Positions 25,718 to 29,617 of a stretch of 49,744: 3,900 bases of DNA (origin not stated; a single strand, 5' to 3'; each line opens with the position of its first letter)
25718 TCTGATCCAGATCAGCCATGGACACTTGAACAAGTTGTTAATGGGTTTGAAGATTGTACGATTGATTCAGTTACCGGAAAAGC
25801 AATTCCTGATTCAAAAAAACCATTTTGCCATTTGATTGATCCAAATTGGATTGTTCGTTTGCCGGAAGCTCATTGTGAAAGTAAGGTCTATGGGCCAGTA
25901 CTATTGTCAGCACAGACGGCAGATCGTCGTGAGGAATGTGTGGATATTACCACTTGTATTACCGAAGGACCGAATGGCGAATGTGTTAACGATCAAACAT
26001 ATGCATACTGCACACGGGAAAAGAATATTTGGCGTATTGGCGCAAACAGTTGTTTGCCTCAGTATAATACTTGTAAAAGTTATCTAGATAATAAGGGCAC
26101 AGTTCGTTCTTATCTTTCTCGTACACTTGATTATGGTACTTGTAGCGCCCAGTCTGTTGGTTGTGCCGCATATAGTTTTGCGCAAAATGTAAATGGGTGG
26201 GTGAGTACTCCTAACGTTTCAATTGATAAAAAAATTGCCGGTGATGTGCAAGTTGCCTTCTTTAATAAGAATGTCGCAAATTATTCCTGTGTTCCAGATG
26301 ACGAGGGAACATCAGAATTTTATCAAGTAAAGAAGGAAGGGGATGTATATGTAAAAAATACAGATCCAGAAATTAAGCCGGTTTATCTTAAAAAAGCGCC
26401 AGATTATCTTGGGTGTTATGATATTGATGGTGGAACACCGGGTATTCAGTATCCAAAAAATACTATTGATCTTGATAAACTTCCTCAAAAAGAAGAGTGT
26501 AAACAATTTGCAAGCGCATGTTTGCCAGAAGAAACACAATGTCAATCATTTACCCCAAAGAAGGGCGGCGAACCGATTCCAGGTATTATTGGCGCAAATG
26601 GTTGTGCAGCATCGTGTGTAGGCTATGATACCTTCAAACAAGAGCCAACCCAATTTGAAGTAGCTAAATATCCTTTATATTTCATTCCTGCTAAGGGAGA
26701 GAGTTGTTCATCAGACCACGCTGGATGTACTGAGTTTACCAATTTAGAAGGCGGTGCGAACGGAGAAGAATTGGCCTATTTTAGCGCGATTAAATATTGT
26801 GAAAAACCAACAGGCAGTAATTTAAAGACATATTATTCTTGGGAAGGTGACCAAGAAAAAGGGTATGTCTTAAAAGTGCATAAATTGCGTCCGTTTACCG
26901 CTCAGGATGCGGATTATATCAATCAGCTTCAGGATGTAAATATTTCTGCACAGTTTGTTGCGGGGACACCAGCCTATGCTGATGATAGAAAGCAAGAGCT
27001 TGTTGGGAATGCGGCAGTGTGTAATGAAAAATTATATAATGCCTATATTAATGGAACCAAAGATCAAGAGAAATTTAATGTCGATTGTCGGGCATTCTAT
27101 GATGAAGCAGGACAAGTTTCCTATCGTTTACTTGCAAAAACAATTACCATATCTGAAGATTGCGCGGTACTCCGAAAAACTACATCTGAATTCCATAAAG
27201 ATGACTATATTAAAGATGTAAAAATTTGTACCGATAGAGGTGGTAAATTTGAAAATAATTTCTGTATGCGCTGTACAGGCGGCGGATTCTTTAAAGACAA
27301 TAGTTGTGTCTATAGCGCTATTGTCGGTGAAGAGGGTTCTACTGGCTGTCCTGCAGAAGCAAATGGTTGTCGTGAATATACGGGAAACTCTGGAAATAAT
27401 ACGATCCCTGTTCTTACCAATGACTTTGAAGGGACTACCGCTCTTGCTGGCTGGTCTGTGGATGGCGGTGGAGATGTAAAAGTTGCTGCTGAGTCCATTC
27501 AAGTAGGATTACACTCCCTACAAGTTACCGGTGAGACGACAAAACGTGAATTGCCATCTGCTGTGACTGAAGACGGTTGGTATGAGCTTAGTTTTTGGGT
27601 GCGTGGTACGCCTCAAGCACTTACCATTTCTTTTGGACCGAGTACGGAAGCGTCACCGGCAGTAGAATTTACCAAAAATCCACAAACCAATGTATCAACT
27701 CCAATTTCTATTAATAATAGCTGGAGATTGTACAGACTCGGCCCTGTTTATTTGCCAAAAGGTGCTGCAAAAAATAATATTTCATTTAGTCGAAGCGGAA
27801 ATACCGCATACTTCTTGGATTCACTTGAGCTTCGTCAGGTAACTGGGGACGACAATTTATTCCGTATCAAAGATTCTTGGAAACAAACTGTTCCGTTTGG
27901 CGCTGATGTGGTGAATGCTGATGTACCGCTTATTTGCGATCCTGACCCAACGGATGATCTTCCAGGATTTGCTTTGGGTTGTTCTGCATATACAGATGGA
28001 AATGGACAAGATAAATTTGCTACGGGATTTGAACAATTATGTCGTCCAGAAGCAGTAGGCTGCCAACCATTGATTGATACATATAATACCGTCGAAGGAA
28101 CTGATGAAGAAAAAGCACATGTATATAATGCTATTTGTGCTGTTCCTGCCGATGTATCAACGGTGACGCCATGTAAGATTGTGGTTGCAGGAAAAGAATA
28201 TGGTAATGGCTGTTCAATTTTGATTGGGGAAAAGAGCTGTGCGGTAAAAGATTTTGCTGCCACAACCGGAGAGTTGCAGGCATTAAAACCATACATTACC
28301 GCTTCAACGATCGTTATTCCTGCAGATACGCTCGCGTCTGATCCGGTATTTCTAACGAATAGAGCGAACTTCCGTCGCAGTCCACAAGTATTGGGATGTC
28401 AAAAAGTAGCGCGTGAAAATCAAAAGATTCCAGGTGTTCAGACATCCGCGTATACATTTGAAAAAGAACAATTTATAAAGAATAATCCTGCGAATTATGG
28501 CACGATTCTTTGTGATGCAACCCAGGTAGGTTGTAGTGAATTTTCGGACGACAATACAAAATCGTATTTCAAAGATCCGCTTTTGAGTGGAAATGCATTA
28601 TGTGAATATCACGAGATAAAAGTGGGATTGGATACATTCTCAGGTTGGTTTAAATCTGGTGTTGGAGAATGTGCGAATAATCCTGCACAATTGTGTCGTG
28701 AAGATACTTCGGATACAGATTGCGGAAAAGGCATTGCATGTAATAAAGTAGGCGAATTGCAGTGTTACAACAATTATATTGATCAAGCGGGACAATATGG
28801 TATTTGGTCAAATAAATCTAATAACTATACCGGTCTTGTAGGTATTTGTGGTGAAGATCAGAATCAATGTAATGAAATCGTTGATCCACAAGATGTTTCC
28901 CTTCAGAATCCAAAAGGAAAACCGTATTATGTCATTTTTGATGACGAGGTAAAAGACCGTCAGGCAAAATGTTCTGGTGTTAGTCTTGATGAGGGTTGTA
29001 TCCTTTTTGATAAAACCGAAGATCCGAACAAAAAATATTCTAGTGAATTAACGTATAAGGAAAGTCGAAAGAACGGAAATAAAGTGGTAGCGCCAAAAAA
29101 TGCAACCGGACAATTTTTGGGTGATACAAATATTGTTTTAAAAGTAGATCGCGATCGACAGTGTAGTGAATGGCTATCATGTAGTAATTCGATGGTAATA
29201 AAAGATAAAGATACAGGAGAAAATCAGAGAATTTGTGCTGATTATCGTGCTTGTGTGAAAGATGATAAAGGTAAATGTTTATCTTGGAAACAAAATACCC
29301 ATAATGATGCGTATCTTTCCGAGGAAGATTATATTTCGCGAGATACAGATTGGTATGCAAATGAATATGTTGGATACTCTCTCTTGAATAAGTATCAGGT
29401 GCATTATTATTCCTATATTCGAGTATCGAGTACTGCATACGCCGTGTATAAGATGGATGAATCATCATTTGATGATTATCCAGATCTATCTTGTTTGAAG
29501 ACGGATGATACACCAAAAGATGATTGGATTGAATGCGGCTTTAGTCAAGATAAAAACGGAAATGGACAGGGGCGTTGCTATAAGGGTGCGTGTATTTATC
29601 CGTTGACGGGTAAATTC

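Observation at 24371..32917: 2,848-aa protein with about 100 cysteines, a TrbJ/VirB5-like N-terminus and an embedded jelly-roll domain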

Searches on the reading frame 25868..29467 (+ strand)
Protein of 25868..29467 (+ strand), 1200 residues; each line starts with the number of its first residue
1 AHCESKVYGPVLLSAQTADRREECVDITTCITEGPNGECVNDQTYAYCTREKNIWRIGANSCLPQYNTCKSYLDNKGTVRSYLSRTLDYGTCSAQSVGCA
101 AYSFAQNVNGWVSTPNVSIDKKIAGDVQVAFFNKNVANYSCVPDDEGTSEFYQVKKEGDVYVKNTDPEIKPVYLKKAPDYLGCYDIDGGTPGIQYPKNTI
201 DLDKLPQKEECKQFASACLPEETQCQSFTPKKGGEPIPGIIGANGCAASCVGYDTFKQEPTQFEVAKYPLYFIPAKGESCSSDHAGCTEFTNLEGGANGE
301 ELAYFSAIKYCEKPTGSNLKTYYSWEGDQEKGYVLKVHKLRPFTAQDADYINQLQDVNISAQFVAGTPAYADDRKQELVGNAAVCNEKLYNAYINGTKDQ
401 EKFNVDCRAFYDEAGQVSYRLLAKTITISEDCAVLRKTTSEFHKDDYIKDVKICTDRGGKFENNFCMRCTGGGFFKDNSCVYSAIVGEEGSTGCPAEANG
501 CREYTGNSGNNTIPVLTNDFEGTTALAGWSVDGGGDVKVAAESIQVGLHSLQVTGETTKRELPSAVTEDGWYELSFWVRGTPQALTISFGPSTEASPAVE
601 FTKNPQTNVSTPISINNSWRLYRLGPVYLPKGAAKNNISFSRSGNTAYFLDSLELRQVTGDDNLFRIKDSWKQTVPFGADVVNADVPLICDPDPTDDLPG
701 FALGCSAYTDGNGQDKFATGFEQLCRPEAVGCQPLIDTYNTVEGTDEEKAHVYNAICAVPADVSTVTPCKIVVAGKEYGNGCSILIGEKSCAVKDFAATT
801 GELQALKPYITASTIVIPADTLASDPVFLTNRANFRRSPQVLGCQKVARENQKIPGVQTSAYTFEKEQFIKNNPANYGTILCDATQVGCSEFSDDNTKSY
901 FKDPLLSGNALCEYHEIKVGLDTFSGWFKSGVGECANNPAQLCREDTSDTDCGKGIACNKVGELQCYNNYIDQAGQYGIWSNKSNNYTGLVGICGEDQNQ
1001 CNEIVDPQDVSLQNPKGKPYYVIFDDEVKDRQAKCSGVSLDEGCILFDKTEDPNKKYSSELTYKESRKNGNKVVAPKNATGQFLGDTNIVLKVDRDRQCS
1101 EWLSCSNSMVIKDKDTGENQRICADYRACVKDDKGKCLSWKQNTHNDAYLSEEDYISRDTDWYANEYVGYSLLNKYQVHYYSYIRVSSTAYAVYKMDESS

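Call 76: predict_structure(alignment_id=A5)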
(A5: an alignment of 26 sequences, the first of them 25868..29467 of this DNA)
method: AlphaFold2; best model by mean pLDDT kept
length: 1200 residues; sequences in the alignment: 26
mean_pLDDT: 65.6   pTM: 0.42
mean pLDDT of the five models: 65.6, 59.5, 58.3, 55.4, 54.1
residues with pLDDT >= 90: 100; 70-90: 541; 50-70: 189; < 50: 370
segments of 3 or more residues with pLDDT < 50: 1-12, 14-98, 254-273, 507-509, 680-684, 686-702, 856-859, 884-910, 974-1052, 1070-1072, 1089-1110, 1117-1137, 1139-1200
pLDDT, mean of each block of 10 residues (from residue 1): 35 39 34 37 27 26 35 35 37 44 82 84 86 74 91 86 78 90 86 86 86 91 89 84 70 40 37 59 77 77 85 87 79 82 87 72 87 85 87 73 83 90 89 85 83 87 86 86 77 79 56 77 82 85 80 89 70 85 83 63 64 79 72 70 85 78 62 55 44 40 68 82 86 90 73 85 72 85 69 85 88 86 90 90 87 53 76 76 45 35 41 60 62 76 73 78 61 38 30 31 30 36 31 30 37 57 60 63 61 33 37 45 41 43 36 40 30 31 37 32
secondary structure, 60 per line:
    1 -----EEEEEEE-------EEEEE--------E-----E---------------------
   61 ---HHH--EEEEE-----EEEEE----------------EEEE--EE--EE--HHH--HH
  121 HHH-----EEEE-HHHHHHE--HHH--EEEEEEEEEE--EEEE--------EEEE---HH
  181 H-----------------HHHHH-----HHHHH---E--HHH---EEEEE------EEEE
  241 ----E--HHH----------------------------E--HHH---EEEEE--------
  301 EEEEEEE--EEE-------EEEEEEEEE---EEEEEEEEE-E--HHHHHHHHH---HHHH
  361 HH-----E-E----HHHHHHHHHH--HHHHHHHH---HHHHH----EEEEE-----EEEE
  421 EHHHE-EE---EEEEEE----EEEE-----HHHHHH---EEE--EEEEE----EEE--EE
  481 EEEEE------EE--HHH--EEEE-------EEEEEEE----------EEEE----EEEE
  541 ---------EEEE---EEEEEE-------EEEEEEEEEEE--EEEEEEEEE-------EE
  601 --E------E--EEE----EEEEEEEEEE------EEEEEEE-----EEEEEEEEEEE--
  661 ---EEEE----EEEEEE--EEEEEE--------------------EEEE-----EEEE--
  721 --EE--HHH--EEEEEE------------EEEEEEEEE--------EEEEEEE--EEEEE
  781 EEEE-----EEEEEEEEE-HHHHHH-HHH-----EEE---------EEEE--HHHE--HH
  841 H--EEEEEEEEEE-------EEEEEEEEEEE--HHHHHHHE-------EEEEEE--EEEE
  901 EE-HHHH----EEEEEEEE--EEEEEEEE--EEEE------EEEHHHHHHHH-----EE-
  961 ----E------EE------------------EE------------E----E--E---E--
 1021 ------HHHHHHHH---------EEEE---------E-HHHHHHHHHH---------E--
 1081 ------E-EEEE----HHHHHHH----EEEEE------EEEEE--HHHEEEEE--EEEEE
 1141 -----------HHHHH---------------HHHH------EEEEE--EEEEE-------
elements in order (helices of 4 or more, strands of 3 or more residues): E6-12 E20-24 E69-73 E79-83 E100-103 H119-123 E129-132 H134-139 E148-157 E160-163 E172-175 H199-203 H209-213 E226-230 E237-240 E288-292 E301-307 E310-312 E320-328 E332-340 H345-353 H357-362 H375-384 H387-394 H398-402 E407-411 E417-421 E432-437 E442-445 H451-456 E460-462 E465-469 E474-476 E479-485 E501-504 E512-518 E529-532 E537-540 E550-553 E557-562 E570-580 E583-591 E613-615 E620-629 E636-642 E648-658 E664-667 E672-677 E680-685 E706-709 E715-718 E732-737 E750-758 E767-773 E776-784 E790-798 H800-805 E815-817 E827-830 E844-853 E861-871 H874-880 E889-894 E897-902 H904-907 E912-919 E922-929 E932-935 E942-944 H945-952 H1027-1034 E1044-1047 H1059-1068 E1089-1092 H1097-1103 E1108-1112 E1119-1123 E1129-1133 E1136-1140 H1152-1156 H1172-1175 E1182-1186 E1189-1193
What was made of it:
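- On CBM_4_9 / CBM22 jelly roll (PF02018): Model pLDDT about 70-89 in that region (call 76).
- Checked: The Cys-free block at nt 27419-27841 (aa 1017-1157) lies inside a beta-sandwich modelled at pLDDT about 70-89 (call 76).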

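Call 79: fold_search(model_id=the predicted structure, library=pdb)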
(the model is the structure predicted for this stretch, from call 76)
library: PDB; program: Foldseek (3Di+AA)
matches with E <= 10: 1044; with E <= 0.001: 119
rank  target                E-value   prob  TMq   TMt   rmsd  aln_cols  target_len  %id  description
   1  2zxq                  8.4e-08  1.00  0.09  0.09  35.9       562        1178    8  Crystal structure of endo-alpha-N-acetylgalactosaminidase from Bifidobacterium longum (EngBF) (released 2009-06-16)
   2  5a59_A                3.0e-07  1.00  0.09  0.09  35.1       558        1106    9  The structure of GH101 E796Q mutant from Streptococcus pneumoniae TIGR4 in complex with T-antigen (released 2015-09-02)
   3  4xuo_A                1.0e-06  1.00  0.11  0.71   4.0       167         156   21  Structure of the CBM22-1 xylan-binding domain from Paenibacillus barcinonensis Xyn10C (released 2015-06-03)
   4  4xup_C                1.3e-06  1.00  0.11  0.71   4.0       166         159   22  Structure of the N-terminal CBM22-1-CBM22-2 tandem domain from Paenibacillus barcinonensis Xyn10C (released 2015-06-03)
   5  4xup_A                1.4e-06  1.00  0.11  0.37  29.4       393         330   14  Structure of the N-terminal CBM22-1-CBM22-2 tandem domain from Paenibacillus barcinonensis Xyn10C (released 2015-06-03)
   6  9efi_A                1.8e-06  0.99  0.08  0.12  34.7       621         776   10  VIP3Cb1 Protoxin Structure (released 2025-06-18)
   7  4xup_E                2.3e-06  1.00  0.11  0.70   4.1       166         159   22  Structure of the N-terminal CBM22-1-CBM22-2 tandem domain from Paenibacillus barcinonensis Xyn10C (released 2015-06-03)
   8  9jsi_F                3.8e-06  0.99  0.09  0.21  35.5       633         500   10  Clostridium perfringens iota toxin pore Ib in prepore II state (released 2025-05-14)
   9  9jsh_E                4.2e-06  0.99  0.09  0.20  34.7       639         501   10  Clostridium perfringens iota toxin pore Ib in prepore III state (released 2025-05-14)
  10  9jsl_D                4.9e-06  1.00  0.10  0.24  19.0       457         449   11  Clostridium perfringens iota toxin pore Ib in prepore V state (released 2025-05-14)
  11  9jsm_G                5.4e-06  0.99  0.09  0.21  34.2       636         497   10  Clostridium perfringens iota toxin pore Ib in prepore VI state (released 2025-05-14)
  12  9jsk_F                5.4e-06  0.98  0.09  0.20  34.8       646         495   10  Clostridium perfringens iota toxin pore Ib in prepore IV state (released 2025-05-14)
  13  9jsm_A                6.0e-06  1.00  0.11  0.25  25.8       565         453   10  Clostridium perfringens iota toxin pore Ib in prepore VI state (released 2025-05-14)
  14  9jsg                  6.6e-06  1.00  0.09  0.19  18.7       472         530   10  Clostridium perfringens iota toxin pore Ib in pore state (released 2025-05-14)
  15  9jsh_D                8.2e-06  0.99  0.10  0.22  34.9       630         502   12  Clostridium perfringens iota toxin pore Ib in prepore III state (released 2025-05-14)
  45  4w8j                  6.7e-05  1.00  0.09  0.10   4.3       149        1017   16  Structure of the full-length insecticidal protein Cry1Ac reveals intriguing details of toxin packaging into in vivo form (released 2014-09-17)
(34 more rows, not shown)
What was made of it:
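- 27395..27910 (+): Cys-free CBM4_9/CBM22-like jelly-roll domain (aa ~1009-1180). Foldseek match to CBM22 4xuo_A: E 1e-6, TM 0.71 (call 79).
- On CBM_4_9 / CBM22 jelly roll (PF02018): Foldseek match to 4xuo_A: E 1e-6, probability 1.00, TM 0.71, rmsd 4.0 A over 167 columns (call 79).
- Closest known: CBM4/CBM9/CBM22 carbohydrate-binding modules. Same: Aa ~1009-1180 model as the same beta-sandwich: TM 0.71 and 21% identity to CBM22-1 of Paenibacillus Xyn10C (call 79).
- Checked: That model matches CBM22 structures: 4xuo_A, E 1e-6, TM 0.71, rmsd 4.0 A over 167 columns (call 79).
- Foldseek returns binary-toxin and Vip3 components (call 79). Those Foldseek matches have rmsd above 18-35 A and are probably driven by the CBM-type sandwich (call 79).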

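Call 85: fold_search(model_id=the predicted structure, library=viral)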
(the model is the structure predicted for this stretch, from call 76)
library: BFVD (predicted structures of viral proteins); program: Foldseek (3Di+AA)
matches with E <= 10: 591; with E <= 0.001: 65
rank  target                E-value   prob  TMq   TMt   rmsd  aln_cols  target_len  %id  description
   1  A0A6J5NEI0            2.4e-07  1.00  0.11  0.13  47.9       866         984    8  Uncharacterized protein [uncultured Caudovirales phage]
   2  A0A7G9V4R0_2          5.2e-07  1.00  0.09  0.12  31.1       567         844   10  (no name in the UniProt tables at hand)
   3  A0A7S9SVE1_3          6.4e-07  0.98  0.10  0.10  45.2      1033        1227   10  (no name in the UniProt tables at hand)
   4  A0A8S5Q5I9            3.5e-06  0.98  0.10  0.08  35.1       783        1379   12  Tail protein [Siphoviridae sp. ctxrg1]
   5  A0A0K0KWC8            5.0e-06  0.47  0.07  0.08  73.2      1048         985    9  Uncharacterized protein [Prochlorococcus phage P-TIM68]
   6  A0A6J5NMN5            8.3e-06  1.00  0.09  0.16  30.2       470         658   10  CUB domain [uncultured Caudovirales phage]
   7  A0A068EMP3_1          8.8e-06  1.00  0.10  0.10  18.2       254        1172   11  Putative tail protein [Bacillus phage CP-51]
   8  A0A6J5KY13            8.8e-06  0.75  0.08  0.12  42.5       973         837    9  Uncharacterized protein [uncultured Caudovirales phage]
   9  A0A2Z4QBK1            9.3e-06  0.99  0.10  0.23  35.7       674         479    9  (no name in the UniProt tables at hand)
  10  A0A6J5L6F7            1.4e-05  1.00  0.10  0.14  29.4       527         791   10  Tail protein I [uncultured Caudovirales phage]
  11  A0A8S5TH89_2          1.4e-05  0.85  0.10  0.12  40.0      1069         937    9  Tail protein [Siphoviridae sp. ctuBK6]
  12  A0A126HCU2            1.5e-05  0.94  0.08  0.18  51.3       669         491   10  (no name in the UniProt tables at hand)
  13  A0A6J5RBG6            1.8e-05  0.99  0.11  0.19  33.2       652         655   12  Uncharacterized protein (Fragment) [uncultured Caudovirales phage]
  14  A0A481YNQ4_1          2.0e-05  0.60  0.09  0.09  44.6      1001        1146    8  Collagen triple helix repeat protein [Pithovirus LCDPAC02]
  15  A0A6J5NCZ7            2.2e-05  1.00  0.09  0.18  20.2       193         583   12  Uncharacterized protein [uncultured Caudovirales phage]
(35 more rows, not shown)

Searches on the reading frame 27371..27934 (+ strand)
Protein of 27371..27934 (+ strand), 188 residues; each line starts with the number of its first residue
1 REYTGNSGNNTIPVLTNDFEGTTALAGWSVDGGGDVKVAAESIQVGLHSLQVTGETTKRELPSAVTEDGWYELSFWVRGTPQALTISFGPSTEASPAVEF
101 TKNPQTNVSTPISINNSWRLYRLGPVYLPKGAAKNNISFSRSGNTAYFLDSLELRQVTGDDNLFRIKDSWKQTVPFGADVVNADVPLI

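Call 10: search_protein_families(library=pfam, proteins=[window:27371-27934:+], max_evalue=10)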
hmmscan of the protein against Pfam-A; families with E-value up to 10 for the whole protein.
window:27371-27934:+ (188 aa): 1 family
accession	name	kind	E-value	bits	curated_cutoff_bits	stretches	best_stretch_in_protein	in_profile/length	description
PF02018.23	CBM_4_9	-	0.00061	20.6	25.9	1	15-89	5-84/136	Carbohydrate binding domain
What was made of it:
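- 27395..27910 (+): Pfam CBM_4_9 E 6e-4, below cut-off (call 10).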
